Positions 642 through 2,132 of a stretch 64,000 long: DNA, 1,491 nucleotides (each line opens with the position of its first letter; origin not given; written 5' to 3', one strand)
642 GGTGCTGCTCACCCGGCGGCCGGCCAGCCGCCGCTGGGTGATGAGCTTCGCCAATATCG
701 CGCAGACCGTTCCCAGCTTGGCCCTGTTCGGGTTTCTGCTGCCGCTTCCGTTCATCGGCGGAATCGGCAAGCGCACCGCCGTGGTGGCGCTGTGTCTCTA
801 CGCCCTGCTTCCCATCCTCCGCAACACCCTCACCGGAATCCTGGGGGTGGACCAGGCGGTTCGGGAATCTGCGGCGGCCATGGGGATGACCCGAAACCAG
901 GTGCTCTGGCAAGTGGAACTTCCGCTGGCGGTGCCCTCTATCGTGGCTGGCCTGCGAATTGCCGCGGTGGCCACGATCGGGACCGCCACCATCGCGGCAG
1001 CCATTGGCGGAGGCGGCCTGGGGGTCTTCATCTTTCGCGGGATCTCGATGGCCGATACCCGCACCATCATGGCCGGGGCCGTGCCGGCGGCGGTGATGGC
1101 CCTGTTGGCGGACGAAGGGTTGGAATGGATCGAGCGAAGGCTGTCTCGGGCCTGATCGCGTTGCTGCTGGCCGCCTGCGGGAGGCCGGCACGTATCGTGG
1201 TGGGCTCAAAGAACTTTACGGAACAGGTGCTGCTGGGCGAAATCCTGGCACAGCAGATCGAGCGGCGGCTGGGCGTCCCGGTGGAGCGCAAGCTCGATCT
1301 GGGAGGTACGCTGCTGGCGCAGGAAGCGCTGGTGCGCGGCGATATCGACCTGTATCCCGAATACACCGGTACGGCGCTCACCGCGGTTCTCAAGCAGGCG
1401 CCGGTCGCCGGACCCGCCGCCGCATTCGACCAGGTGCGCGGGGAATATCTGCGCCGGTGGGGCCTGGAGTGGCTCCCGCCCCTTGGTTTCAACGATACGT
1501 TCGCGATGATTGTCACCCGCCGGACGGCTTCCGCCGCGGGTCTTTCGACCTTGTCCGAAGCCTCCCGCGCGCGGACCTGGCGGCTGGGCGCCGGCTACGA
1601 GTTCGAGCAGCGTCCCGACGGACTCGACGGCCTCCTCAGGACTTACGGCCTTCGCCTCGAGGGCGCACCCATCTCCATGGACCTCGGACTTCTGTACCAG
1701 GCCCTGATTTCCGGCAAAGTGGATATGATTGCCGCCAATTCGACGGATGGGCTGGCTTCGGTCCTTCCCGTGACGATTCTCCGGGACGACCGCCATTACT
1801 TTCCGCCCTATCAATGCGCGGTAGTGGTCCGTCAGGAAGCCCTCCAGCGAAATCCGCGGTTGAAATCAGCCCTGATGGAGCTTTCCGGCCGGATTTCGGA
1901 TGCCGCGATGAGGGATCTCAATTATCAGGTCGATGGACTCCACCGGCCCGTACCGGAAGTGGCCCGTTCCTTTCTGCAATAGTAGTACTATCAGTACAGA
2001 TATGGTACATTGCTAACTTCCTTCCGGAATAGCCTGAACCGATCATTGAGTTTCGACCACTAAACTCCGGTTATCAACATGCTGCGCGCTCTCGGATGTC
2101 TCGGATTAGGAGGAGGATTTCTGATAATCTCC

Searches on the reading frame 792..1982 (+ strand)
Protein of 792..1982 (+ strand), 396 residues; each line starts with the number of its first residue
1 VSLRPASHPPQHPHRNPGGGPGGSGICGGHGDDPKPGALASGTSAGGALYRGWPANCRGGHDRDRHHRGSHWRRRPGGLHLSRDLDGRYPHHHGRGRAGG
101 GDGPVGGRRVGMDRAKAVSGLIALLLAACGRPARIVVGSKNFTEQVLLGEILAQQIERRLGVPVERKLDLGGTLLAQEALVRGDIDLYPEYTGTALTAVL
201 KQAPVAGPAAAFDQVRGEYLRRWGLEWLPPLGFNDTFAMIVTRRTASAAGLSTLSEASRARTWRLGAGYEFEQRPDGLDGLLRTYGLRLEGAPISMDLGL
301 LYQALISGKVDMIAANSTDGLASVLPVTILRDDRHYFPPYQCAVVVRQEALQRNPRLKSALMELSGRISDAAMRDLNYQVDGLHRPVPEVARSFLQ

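Call 9: search_protein_families(library=pfam, proteins=[window:792-1982:+], max_evalue=0.001)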
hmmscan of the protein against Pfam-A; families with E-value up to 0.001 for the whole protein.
window:792-1982:+ (396 aa): 1 family
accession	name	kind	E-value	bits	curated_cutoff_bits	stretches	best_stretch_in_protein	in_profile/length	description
PF04069.17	OpuAC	-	2e-53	182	21.2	1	134-396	2-256/257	Substrate binding domain of ABC-type glycine betaine transport system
